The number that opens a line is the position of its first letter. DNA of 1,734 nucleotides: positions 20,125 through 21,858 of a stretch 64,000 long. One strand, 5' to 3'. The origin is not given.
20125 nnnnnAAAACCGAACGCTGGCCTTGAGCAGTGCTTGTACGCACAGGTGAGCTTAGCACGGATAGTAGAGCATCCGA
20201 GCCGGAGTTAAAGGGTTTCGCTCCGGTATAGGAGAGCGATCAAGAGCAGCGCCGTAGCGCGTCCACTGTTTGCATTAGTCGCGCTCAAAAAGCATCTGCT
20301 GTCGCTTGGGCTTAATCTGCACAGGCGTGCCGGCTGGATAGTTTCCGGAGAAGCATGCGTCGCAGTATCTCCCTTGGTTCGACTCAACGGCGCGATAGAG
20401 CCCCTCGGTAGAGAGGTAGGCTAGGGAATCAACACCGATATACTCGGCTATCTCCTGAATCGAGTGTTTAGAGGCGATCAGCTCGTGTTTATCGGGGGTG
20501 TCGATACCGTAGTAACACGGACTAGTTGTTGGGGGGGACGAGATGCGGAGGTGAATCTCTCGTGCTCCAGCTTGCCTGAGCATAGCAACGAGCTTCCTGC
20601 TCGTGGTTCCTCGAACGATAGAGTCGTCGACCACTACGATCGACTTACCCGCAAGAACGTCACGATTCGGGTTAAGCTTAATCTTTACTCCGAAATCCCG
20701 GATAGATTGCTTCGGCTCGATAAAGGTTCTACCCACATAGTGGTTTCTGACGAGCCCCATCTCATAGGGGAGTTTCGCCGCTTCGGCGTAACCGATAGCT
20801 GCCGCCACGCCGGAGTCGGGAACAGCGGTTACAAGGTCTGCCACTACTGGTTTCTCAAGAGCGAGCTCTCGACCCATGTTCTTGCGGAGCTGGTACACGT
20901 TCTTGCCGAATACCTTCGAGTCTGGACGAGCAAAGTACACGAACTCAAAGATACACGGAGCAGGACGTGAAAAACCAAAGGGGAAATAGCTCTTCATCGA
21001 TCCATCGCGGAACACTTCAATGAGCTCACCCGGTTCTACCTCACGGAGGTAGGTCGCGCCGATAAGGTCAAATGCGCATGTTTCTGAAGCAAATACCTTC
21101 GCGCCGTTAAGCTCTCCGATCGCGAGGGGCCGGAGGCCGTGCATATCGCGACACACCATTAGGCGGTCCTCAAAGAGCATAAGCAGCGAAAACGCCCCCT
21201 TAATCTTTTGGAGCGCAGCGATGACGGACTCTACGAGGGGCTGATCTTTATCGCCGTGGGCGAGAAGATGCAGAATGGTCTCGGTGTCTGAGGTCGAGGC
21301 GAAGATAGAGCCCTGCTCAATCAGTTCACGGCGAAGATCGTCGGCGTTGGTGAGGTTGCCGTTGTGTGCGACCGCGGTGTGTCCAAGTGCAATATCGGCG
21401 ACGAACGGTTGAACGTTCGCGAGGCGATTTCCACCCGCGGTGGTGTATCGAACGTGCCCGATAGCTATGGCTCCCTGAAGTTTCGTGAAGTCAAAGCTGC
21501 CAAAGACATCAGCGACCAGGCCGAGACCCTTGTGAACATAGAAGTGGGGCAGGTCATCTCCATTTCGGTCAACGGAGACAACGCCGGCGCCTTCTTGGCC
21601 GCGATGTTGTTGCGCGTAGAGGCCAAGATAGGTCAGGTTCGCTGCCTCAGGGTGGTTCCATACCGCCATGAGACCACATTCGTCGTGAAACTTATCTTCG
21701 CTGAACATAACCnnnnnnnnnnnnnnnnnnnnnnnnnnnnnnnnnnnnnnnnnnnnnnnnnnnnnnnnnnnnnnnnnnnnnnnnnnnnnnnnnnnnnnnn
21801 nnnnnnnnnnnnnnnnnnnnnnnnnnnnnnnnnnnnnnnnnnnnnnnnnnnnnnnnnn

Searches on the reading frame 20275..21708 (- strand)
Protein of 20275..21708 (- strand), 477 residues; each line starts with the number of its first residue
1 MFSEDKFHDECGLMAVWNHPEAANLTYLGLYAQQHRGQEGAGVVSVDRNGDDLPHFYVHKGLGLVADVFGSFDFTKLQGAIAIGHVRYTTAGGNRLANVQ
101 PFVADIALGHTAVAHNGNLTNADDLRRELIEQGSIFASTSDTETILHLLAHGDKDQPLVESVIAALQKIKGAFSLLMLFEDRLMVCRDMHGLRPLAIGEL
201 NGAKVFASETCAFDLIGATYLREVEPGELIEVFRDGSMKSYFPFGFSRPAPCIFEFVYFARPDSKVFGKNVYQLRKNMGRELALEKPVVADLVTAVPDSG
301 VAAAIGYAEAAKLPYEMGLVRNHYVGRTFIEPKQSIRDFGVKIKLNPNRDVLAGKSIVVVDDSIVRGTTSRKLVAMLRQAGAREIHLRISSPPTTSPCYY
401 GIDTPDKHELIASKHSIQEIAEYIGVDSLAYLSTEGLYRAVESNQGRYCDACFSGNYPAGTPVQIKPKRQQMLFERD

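Call 33: find_related_loci(query=window:20275-21708:-, collection=genome_contigs, flank=10000)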
Query window:20275-21708:- (477 aa) in genome_contigs; peptide patterns used: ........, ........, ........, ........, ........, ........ (x = any residue, [..] = any of these).
600 stretches matched a pattern (row limit reached: there are more); 594 encode a relative of the query (tblastn E <= 1e-3); the best 80 are kept; 80 distinct loci.
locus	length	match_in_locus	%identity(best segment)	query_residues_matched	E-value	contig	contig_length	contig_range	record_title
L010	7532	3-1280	96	52-477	0e+0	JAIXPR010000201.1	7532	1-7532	MAG: Proteobacteria bacterium isolate C1_MAG_00071 C1_MAG_00071_000000000235, whole genome shotgun sequence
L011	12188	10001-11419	83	5-477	0e+0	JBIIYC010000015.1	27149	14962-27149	MAG: Bdellovibrionota bacterium isolate ME2005-08-16_3300042507_group2_bin71 Rohwer_bin1169_scaffold_814_c1, whole genom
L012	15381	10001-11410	82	4-473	0e+0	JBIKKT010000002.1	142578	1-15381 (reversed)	MAG: Bdellovibrionota bacterium isolate ME2014-08-05_3300044627_group5_bin200 Rohwer_bin1185_scaffold_33_c1, whole genom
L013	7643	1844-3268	80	1-475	0e+0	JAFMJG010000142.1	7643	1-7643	Bacterium isolate DEBay_Sum019D_L_G_148 NODE_11604_length_7643_cov_5.601212, whole genome shotgun sequence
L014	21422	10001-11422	82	1-475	0e+0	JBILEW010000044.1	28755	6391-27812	MAG: Bdellovibrionota bacterium isolate ME2016-07-29_3300044622_group7_bin183 Rohwer_bin1189_scaffold_787_c1, whole geno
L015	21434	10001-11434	75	2-477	0e+0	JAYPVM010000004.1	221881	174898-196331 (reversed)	MAG: Pseudomonadota bacterium isolate 139588_S189_rosella_bins.tsv.061 NODE_20_length_221881_cov_8.430775, whole genome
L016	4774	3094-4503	67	5-474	0e+0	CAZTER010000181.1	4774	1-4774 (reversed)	MAG TPA_asm: uncultured Bdellovibrionales bacterium isolate SRP107338_co1_92 genome assembly, contig: NODE_26441_length_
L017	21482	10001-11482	62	4-473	0e+0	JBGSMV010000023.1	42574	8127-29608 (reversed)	MAG: Bdellovibrionota bacterium isolate JTS-AC239 k141_3304136, whole genome shotgun sequence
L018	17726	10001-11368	64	5-463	0e+0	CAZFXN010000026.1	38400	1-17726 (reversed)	MAG TPA_asm: uncultured Bdellovibrionales bacterium isolate SRP128246_co1_509 genome assembly, contig: NODE_1495_length_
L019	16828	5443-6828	59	8-475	0e+0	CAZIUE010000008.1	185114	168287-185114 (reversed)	MAG TPA_asm: uncultured Pelobacter sp. isolate binchicken_co22_46 genome assembly, contig: NODE_46_length_185114_cov_58.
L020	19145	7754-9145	60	8-477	0e+0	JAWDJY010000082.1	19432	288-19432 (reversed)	MAG: Geobacteraceae bacterium isolate SKOL NODE_97_length_19432_cov_3.707744, whole genome shotgun sequence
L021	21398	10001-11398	59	5-477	0e+0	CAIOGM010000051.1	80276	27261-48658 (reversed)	MAG: uncultured Geobacter sp. isolate A14_bin-2059 genome assembly, contig: bin-2059:051/179, whole genome shotgun seque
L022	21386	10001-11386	59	8-475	0e+0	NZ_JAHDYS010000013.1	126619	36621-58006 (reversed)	Pelotalea chapellei strain DSM 13688 NODE_13_length_126619_cov_224.227498, whole genome shotgun sequence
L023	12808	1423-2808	59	9-475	0e+0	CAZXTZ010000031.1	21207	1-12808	MAG TPA_asm: uncultured Geobacteraceae bacterium isolate SRP294416_co1_167 genome assembly, contig: NODE_4837_length_212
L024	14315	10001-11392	59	8-477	0e+0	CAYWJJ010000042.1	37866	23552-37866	MAG TPA_asm: uncultured Geobacter sp. isolate SRP302447_co2_181 genome assembly, contig: NODE_2997_length_37866_cov_23.0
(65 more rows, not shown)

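Call 41: search_protein_families(library=pfam, proteins=[L010:1280-3799:-, L010:4092-5129:+, L012:11391-14165:-, L012:14657-15253:-, L013:3293-3826:+, L013:4234-5217:+, L013:5336-5914:-, L013:5979-6833:-, L014:11621-12346:+, L014:12610-13677:-], max_evalue=0.0001)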
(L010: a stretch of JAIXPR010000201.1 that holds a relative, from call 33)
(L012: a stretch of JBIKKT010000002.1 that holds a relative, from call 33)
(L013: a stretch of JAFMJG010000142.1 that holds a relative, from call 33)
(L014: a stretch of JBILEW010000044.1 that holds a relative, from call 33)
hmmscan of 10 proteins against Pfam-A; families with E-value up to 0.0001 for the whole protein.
L010:1280-3799:- (839 aa): 5 families
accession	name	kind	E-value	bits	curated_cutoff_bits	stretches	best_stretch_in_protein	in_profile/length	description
PF00122.25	E1-E2_ATPase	-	7.7e-45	153.1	28.1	1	116-304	3-179/181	E1-E2 ATPase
PF00689.26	Cation_ATPase_C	-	3.9e-20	72.8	27.3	1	671-833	1-175/175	Cation transporting ATPase, C-terminus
PF00702.32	Hydrolase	-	5.8e-14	53.4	26.4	1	324-602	3-191/191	haloacid dehalogenase-like hydrolase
PF00690.31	Cation_ATPase_N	-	1.8e-13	50.4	20.4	1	8-75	1-69/69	Cation transporter/ATPase, N-terminus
PF08282.18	Hydrolase_3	-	3.7e-06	27.3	20.9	0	574-628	195-249/255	haloacid dehalogenase-like hydrolase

L010:4092-5129:+ (345 aa): 1 family
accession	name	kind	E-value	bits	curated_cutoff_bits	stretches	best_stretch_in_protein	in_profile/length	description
PF00793.26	DAHP_synth_1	-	6.4e-79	265.1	25.5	1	44-336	9-269/270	DAHP synthetase I family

L012:11391-14165:- (924 aa): 4 families
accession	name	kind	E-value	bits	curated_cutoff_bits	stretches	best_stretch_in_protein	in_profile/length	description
PF13603.12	tRNA-synt_1_2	-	2.8e-58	196.9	25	1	275-445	1-165/185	Leucyl-tRNA synthetase, editing domain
PF00133.28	tRNA-synt_1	-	1.5e-33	116.7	22.7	3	32-164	1-152/414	tRNA synthetases class I (I, L, M and V)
PF09334.17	tRNA-synt_1g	-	4.1e-21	75.6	20.1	1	58-280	6-220/391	tRNA synthetases class I (M)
PF08264.19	Anticodon_1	-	3.3e-13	50.2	25.1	1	764-871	6-141/148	Anticodon-binding domain of tRNA ligase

L012:14657-15253:- (198 aa): 1 family
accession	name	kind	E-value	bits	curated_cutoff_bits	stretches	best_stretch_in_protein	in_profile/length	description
PF00589.27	Phage_integrase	-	5.2e-23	82.1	27.1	1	8-183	2-170/172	Phage integrase family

L013:3293-3826:+ (177 aa): 0 families

L013:4234-5217:+ (327 aa): 0 families

L013:5336-5914:- (192 aa): 0 families

L013:5979-6833:- (284 aa): 1 family
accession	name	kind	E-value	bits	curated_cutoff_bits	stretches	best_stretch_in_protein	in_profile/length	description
PF03372.29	Exo_endo_phos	-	4.4e-23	82.6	24.5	1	37-268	2-225/225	Endonuclease/Exonuclease/phosphatase family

L014:11621-12346:+ (241 aa): 0 families

L014:12610-13677:- (355 aa): 1 family
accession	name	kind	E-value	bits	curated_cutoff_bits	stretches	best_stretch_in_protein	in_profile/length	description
PF00579.31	tRNA-synt_1b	-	6.5e-59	200.1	21.1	1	28-307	8-291/292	tRNA synthetases class I (W and Y)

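Call 42: search_protein_families(library=pfam, proteins=[L014:18120-19268:-, L014:19348-19704:-, L015:11564-12808:-, L015:13027-14076:+, L015:14053-15861:-, L015:15871-16656:-, L015:16718-17587:-, L015:17584-18666:-, L015:18675-21431:-], max_evalue=0.0001)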
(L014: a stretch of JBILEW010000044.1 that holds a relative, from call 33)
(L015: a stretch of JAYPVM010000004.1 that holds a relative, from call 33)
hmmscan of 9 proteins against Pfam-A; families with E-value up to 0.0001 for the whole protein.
L014:18120-19268:- (382 aa): 0 families

L014:19348-19704:- (118 aa): 0 families

L015:11564-12808:- (414 aa): 1 family
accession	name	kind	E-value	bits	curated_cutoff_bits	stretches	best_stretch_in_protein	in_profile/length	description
PF04230.19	PS_pyruv_trans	-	1.5e-16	61.6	25.3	1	108-322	81-276/280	Polysaccharide pyruvyl transferase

L015:13027-14076:+ (349 aa): 4 families
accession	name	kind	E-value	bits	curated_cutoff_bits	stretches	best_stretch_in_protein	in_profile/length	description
PF02254.24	TrkA_N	-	1.4e-27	96.7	23.8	1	129-242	2-115/116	TrkA-N domain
PF07885.22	Ion_trans_2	-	1.7e-15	57.1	22.5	1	30-100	2-75/79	Ion channel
PF02080.26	TrkA_C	-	8.7e-13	48.4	27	1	276-347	1-70/71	TrkA-C domain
PF00670.27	AdoHcyase_NAD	-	5.9e-05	23.7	27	0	126-179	24-77/162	S-adenosyl-L-homocysteine hydrolase, NAD binding domain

L015:14053-15861:- (602 aa): 1 family
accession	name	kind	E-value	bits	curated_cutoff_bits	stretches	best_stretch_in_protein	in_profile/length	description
PF13231.12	PMT_2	-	1.6e-05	25.6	26.1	1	66-178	1-101/160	Dolichyl-phosphate-mannose-protein mannosyltransferase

L015:15871-16656:- (261 aa): 1 family
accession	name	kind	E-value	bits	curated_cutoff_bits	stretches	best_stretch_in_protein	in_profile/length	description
PF03099.24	BPL_LplA_LipB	-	7.9e-14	52.1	21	1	23-149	6-133/133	Biotin/lipoate A/B protein ligase family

L015:16718-17587:- (289 aa): 2 families
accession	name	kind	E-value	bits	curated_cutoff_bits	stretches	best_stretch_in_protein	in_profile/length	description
PF01729.25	QRPTase_C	-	1.9e-46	158.3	23.1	1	117-284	1-169/169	Quinolinate phosphoribosyl transferase, C-terminal domain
PF02749.22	QRPTase_N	-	7.8e-19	68.1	27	1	30-115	1-82/82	Quinolinate phosphoribosyl transferase, N-terminal domain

L015:17584-18666:- (360 aa): 1 family
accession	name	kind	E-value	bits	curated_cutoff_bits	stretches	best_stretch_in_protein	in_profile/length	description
PF01594.21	AI-2E_transport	-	4.4e-59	200.7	34.3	1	14-352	4-325/327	AI-2E family transporter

L015:18675-21431:- (918 aa): 4 families
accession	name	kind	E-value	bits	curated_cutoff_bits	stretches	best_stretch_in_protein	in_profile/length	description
PF07733.18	DNA_pol3_alpha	-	2.7e-97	325.9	23.9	1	67-332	4-260/260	Bacterial DNA polymerase III alpha NTPase domain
PF17657.6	DNA_pol3_finger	-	6.9e-70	234.1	22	1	335-499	1-165/166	Bacterial DNA polymerase III alpha subunit finger domain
PF14579.12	HHH_6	-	1.9e-28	98.9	25.6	1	573-659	1-88/90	Helix-hairpin-helix motif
PF01336.31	tRNA_anti-codon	-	6.4e-07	29.7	27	1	753-829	1-74/75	OB-fold nucleic acid binding domain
